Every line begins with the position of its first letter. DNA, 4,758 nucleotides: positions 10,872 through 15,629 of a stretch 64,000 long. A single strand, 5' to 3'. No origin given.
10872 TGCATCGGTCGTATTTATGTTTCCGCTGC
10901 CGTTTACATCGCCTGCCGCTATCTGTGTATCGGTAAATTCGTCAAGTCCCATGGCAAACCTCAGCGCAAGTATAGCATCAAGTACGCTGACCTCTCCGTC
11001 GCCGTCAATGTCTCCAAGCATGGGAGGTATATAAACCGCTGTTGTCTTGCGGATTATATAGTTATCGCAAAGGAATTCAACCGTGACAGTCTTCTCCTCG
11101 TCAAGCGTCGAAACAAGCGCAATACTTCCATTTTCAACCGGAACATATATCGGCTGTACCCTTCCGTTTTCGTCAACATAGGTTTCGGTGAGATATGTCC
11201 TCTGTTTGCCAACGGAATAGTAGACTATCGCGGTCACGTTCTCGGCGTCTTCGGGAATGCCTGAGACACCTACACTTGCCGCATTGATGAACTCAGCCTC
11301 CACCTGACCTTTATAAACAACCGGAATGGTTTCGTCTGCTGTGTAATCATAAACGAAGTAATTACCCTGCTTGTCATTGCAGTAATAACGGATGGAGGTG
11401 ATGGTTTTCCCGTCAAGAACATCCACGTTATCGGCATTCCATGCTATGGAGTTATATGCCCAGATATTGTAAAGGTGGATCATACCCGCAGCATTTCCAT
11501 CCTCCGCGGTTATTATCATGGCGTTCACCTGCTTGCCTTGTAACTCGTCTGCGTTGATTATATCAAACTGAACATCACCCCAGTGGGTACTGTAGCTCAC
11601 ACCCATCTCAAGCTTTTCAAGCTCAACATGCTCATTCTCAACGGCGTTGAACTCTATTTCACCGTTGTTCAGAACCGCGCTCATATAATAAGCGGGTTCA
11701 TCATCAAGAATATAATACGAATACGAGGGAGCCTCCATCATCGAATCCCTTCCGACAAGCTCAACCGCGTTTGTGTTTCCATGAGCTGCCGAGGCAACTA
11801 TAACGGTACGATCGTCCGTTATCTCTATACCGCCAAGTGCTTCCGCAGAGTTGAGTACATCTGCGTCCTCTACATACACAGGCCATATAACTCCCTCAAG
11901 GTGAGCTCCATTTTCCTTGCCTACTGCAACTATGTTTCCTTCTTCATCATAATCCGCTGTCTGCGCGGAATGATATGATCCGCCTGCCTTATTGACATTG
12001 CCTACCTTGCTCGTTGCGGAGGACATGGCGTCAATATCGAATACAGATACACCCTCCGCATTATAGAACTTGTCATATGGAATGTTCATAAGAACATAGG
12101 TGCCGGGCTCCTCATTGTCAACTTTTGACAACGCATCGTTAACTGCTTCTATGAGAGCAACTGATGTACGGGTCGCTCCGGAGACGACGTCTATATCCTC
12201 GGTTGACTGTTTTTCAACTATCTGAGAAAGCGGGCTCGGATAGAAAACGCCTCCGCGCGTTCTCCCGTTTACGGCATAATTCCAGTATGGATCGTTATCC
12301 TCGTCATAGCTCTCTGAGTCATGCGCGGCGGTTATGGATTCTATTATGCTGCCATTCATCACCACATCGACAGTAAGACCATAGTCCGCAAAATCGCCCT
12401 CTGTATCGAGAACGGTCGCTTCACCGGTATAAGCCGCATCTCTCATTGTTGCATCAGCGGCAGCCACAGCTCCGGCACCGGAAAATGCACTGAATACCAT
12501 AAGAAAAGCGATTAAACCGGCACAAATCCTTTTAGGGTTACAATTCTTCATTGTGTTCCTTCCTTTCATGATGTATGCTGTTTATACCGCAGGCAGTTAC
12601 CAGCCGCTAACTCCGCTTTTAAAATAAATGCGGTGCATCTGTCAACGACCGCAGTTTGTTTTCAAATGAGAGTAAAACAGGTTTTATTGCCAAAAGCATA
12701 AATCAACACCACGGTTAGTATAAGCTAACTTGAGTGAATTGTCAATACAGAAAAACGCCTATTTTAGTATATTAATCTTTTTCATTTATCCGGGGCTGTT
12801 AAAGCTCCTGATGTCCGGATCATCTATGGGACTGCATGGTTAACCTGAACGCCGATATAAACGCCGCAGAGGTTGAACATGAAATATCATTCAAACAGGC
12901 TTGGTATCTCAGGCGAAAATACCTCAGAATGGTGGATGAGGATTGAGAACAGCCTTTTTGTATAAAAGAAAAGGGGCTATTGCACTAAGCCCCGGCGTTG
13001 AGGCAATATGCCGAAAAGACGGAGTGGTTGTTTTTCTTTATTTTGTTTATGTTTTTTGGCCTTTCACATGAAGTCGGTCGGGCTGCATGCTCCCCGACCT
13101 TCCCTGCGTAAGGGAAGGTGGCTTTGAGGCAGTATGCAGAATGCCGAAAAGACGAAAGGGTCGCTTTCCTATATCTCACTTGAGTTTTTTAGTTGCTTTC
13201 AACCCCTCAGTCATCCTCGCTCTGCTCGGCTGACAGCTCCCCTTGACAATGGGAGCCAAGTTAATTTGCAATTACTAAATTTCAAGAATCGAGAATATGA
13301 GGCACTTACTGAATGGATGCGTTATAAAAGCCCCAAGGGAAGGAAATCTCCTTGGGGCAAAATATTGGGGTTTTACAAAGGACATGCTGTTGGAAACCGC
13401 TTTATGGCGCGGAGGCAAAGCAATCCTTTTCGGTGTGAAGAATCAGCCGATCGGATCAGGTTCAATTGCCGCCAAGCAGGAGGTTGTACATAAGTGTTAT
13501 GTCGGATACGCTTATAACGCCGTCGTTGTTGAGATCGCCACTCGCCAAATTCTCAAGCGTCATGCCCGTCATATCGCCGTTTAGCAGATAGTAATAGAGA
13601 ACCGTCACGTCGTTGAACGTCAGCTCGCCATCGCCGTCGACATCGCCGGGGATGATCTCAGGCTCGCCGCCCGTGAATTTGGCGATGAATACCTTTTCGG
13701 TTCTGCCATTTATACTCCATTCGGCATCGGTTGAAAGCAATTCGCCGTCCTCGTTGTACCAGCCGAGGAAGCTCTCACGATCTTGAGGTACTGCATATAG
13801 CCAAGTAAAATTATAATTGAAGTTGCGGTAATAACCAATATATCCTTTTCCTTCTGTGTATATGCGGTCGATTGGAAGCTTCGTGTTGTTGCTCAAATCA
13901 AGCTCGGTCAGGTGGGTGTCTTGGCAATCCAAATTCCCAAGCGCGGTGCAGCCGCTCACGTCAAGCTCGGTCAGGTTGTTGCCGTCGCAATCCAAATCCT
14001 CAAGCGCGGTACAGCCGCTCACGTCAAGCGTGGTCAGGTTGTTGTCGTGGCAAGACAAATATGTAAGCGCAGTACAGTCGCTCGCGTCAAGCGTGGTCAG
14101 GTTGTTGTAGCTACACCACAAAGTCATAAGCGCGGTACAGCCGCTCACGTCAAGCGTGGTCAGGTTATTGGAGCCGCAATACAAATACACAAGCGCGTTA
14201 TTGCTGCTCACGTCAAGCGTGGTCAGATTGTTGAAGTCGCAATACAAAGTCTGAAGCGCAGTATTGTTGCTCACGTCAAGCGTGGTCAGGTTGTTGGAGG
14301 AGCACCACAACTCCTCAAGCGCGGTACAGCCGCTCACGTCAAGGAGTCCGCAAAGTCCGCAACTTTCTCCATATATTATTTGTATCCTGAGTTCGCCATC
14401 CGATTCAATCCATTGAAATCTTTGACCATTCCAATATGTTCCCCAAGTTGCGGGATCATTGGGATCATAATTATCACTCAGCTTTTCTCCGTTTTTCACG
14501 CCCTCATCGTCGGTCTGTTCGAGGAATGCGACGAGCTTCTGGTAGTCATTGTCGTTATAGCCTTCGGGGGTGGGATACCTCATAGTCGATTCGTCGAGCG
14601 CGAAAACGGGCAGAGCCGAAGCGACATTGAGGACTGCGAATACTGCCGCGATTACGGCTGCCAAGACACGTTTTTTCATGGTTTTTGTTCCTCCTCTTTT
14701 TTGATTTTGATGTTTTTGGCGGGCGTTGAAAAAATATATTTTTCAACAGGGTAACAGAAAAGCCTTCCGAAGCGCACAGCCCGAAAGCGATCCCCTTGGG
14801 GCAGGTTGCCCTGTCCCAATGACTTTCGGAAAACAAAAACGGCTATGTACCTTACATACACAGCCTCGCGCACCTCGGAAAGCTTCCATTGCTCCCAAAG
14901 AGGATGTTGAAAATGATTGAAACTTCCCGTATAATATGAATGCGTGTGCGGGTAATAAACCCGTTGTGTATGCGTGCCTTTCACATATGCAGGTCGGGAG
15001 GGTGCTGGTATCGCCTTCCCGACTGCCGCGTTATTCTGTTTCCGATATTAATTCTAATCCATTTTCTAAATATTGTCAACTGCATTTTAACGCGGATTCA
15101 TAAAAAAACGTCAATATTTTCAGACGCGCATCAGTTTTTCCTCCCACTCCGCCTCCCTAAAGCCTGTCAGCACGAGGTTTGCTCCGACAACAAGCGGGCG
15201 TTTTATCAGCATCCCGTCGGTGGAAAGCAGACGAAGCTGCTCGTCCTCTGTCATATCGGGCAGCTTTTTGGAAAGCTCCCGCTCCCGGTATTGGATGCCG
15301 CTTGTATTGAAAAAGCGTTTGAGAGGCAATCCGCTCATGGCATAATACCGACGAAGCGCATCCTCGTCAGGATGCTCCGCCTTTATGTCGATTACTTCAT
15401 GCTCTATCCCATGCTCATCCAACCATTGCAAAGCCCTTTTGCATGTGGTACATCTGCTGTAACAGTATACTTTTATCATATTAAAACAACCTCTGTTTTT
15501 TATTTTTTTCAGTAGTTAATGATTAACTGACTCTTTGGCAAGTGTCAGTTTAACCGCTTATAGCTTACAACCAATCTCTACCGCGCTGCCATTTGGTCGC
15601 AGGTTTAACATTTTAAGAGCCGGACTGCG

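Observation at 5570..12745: Seven-gene extracytosolic flavinylation / electron-transfer operon whose first product carries a dockerin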

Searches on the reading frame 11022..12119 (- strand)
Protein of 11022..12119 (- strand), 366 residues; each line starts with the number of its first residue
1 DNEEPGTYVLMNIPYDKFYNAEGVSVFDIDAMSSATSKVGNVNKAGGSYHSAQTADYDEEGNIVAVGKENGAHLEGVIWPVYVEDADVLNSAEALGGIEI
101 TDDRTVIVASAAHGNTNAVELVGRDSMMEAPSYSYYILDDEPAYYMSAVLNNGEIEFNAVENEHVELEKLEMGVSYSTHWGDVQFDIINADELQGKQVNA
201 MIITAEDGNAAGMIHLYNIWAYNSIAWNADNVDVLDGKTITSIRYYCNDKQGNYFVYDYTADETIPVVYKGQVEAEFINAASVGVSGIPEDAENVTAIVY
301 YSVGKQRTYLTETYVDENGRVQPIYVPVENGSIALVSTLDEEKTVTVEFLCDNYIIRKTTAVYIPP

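Call 60: search_protein_families(library=pfam, proteins=[window:11022-12119:-], max_evalue=1)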
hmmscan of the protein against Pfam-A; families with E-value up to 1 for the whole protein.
window:11022-12119:- (366 aa): 0 families

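Call 73: search_protein_representatives(protein=window:11022-12119:-)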
Query: 366 residues. Proteins with E-value up to 0.001 (for the whole library): 449; up to 1e-10: 360; up to 1e-30: 158. The best 150 are listed.
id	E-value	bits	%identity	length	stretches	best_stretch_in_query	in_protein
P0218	1.1e-183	626.4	40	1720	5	7-360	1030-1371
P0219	1.4e-183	626.0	46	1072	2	4-355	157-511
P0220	2.6e-169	579.1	41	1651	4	7-363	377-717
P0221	2.3e-153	526.6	47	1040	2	7-339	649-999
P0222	5.2e-138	476.2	44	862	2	6-364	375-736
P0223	7.9e-138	475.6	46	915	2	7-364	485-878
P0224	1.8e-137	474.4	43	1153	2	7-366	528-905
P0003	1.2e-131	455.2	57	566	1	4-365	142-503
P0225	2.3e-129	447.7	44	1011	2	3-366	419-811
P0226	1.1e-115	402.7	37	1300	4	7-252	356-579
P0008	7.7e-112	390.1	47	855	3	5-364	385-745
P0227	1.2e-103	363.1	42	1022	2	5-337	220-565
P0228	3.8e-101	354.9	40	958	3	6-248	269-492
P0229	4.1e-93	328.5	34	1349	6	7-254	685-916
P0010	8.7e-91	320.9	47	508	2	27-363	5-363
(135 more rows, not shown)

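Call 82: predict_structure(alignment_id=A3)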
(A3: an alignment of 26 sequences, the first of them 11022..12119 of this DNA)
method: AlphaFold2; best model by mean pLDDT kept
length: 366 residues; sequences in the alignment: 26
mean_pLDDT: 87.8   pTM: 0.83
mean pLDDT of the five models: 87.8, 87.4, 87.1, 86.6, 85.6
residues with pLDDT >= 90: 228; 70-90: 108; 50-70: 22; < 50: 8
segments of 3 or more residues with pLDDT < 50: 31-36
pLDDT, mean of each block of 10 residues (from residue 1): 76 94 78 50 75 90 87 88 95 96 93 85 93 96 95 93 82 79 83 85 93 66 77 89 91 91 91 95 96 96 91 93 94 95 95 91 92
secondary structure, 60 per line:
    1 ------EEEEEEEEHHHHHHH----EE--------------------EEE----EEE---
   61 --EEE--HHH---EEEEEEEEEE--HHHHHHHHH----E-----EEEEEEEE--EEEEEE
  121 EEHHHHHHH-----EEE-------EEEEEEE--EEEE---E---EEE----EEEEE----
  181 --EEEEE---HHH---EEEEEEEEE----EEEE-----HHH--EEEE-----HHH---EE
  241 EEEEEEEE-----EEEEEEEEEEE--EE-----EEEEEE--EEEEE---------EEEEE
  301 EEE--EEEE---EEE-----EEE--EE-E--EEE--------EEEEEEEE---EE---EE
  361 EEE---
elements in order: E7-14 H15-21 E48-50 E55-57 E63-65 E74-83 H86-94 E105-112 E115-122 H123-129 E135-137 E145-151 E154-157 E165-167 E172-176 E183-187 E197-205 E210-213 E224-227 E239-248 E254-264 E274-279 E282-286 E296-303 E306-309 E313-315 E321-323 E332-334 E343-350 E359-363

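Call 84: fold_search(model_id=the predicted structure, library=pdb)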
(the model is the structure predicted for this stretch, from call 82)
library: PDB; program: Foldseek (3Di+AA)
matches with E <= 10: 1642; with E <= 0.001: 28
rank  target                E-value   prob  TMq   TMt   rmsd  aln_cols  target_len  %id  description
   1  1o75_B                5.5e-08  1.00  0.47  0.44  11.3       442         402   12  Tp47, the 47-Kilodalton Lipoprotein of Treponema pallidum (released 2002-11-01)
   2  9flu_A                5.1e-06  1.00  0.19  0.20  20.4       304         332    8  CryoEM structure of the fragment-1 (3402-3733) in the grappling hook protein A (GhpA) in the bacterium Aureispira sp.  (released 2024-10-16)
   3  5e53_A                3.9e-05  0.99  0.25  0.28  17.1       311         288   11  Crystal structure of chicken CNTN1 FN1-FN3 domains (released 2016-08-31)
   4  9flp_A                7.4e-05  0.98  0.19  0.10  20.4       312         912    6  CryoEM structure of the neck (1403-2314) in the grappling hook protein A (GhpA) in the bacterium Aureispira sp. CCB-QB (released 2024-10-16)
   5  7mrq                  1.0e-04  0.92  0.19  0.21  21.4       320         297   10  Chicken CNTN4 FN1-FN3 domains with T751A, V752A, Y781A, E786A mutations (released 2022-01-05)
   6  7mrk_D                1.1e-04  0.95  0.18  0.21  19.6       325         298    9  Chicken CNTN4 APP complex (released 2022-01-05)
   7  9flw_A                1.1e-04  0.94  0.18  0.15  20.2       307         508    8  CryoEM structure of the fragment-6 (3571-4078) in the grappling hook protein A (GhpA) in the bacterium Aureispira sp.  (released 2024-10-16)
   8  2nzi_A                1.3e-04  0.90  0.18  0.22  20.0       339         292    7  Crystal structure of domains A168-A170 from titin (released 2007-02-13)
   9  8enu_G                1.4e-04  0.72  0.15  0.10  18.4       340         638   11  Structure of the C3bB proconvertase in complex with lufaxin (released 2023-08-09)
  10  9g8b_A                2.3e-04  0.85  0.18  0.19  20.7       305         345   10  CryoEM structure of the fragment-2 (2892-3236) in the grappling hook protein A (GhpA) in the bacterium Aureispira sp.  (released 2024-10-16)
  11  4yfd_A                2.8e-04  0.82  0.16  0.13  21.9       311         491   11  Crystal structure PTP delta Ig1-Fn2 in complex with IL-1RAcP (released 2015-05-06)
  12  1nug_B                2.9e-04  0.60  0.17  0.11  20.3       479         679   11  Role of Calcium Ions in the Activation and Activity of the Transglutaminase 3 Enzyme (2 calciums, 1 Mg, inactive form) (released 2003-04-22)
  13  7z0l_A                3.2e-04  0.98  0.25  0.29  16.1       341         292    6  IL-27 signalling complex (released 2022-07-27)
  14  6ehg_A                3.2e-04  0.66  0.16  0.11  18.8       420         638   11  complement component C3b in complex with a nanobody (released 2018-02-14)
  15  9qk2_F                3.6e-04  0.57  0.15  0.11  20.1       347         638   13  Structure of the Complement classical and lectin pathway C3 convertase in complex with substrate C3 (released 2025-12-24)
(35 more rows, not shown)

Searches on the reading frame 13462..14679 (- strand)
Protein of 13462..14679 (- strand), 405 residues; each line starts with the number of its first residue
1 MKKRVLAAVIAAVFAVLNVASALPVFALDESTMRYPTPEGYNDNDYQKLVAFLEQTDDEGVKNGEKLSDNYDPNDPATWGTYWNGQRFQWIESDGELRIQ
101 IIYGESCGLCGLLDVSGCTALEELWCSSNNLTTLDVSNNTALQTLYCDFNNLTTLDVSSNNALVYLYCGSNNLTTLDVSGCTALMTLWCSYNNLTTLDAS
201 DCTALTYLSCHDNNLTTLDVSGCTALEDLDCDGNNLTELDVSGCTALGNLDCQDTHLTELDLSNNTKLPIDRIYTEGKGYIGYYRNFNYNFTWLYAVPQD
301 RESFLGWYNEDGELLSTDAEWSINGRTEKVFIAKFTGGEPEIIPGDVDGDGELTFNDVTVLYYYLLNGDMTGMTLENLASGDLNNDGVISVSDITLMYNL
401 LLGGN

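Call 3: search_protein_families(library=pfam, proteins=[window:13462-14679:-], max_evalue=0.01)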
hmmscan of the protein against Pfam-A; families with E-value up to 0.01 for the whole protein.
window:13462-14679:- (405 aa): 9 families
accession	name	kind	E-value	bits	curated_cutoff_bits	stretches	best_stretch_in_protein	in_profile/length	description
PF12799.13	LRR_4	-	8.3e-19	67.6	27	3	120-157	2-41/44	Leucine Rich repeats (2 copies)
PF23952.1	LRR_EndoS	-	3.6e-07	30.8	27.9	1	192-265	25-102/116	Endo-beta-N-acetylglucosaminidase EndoS LRR domain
PF00404.24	Dockerin_1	-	1.2e-06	29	22.9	1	344-402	1-57/57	Dockerin type I domain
PF23622.1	LRR_At1g61320_AtMIF1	-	1.2e-06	28.6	26.9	1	159-224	105-172/384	At1g61320/AtMIF1, LRR domain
PF00560.39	LRR_1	-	1.3e-06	27.8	20.6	0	256-266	1-11/23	Leucine Rich Repeat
PF13855.12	LRR_8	-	2.7e-06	27.5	27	0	184-236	3-61/61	Leucine rich repeat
PF25013.1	LRR_Zer-1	-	7.4e-05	23.4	27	0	138-161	74-97/137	Zer-1-like, Leucine-rich repeats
PF13516.12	LRR_6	-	0.0003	21.1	23.4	0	254-265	2-13/24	Leucine Rich repeat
PF22648.2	SET7_N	-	0.002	18.3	27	0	285-314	3-30/74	Histone H3 K4-specific methyltransferase SET7 N-terminal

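Call 24: search_protein_families(library=ncbifam, proteins=[window:13462-14679:-], max_evalue=0.001)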
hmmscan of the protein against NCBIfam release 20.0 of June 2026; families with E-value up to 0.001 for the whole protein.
window:13462-14679:- (405 aa): 4 families
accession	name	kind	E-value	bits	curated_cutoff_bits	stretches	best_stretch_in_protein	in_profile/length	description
NF033187.0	internalin_J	exception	5.9e-30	104.2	1700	2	182-268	115-201/846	class 1 internalin InlJ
NF011897.0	PRK15370.1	equivalog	1e-10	40.1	1113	1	120-260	242-382/755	SPI-1 type III secretion system effector E3 ubiquitin transferase SlrP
NF011917.0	PRK15387.1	equivalog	1.8e-05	23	1243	1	120-258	223-355/788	type III secretion system effector E3 ubiquitin transferase SspH2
NF049990.1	CellobisidaseCelK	equivalog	9.9e-05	20.7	1700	1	337-402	822-883/889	cellulose 1,4-beta-cellobiosidase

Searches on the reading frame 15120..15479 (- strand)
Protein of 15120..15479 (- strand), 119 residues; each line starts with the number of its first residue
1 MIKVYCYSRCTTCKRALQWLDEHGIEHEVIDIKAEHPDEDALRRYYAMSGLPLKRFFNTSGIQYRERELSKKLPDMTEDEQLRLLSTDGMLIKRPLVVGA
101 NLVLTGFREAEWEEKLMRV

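Call 56: search_protein_families(library=pfam, proteins=[window:15120-15479:-], max_evalue=0.001)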
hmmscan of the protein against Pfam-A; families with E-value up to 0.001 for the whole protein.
window:15120-15479:- (119 aa): 2 families
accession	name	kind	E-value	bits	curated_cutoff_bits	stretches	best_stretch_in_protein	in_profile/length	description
PF03960.21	ArsC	-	1.4e-14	54.5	24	1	5-114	1-78/79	ArsC family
PF00462.30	Glutaredoxin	-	7.3e-10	39.3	22.9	1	2-52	1-51/60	Glutaredoxin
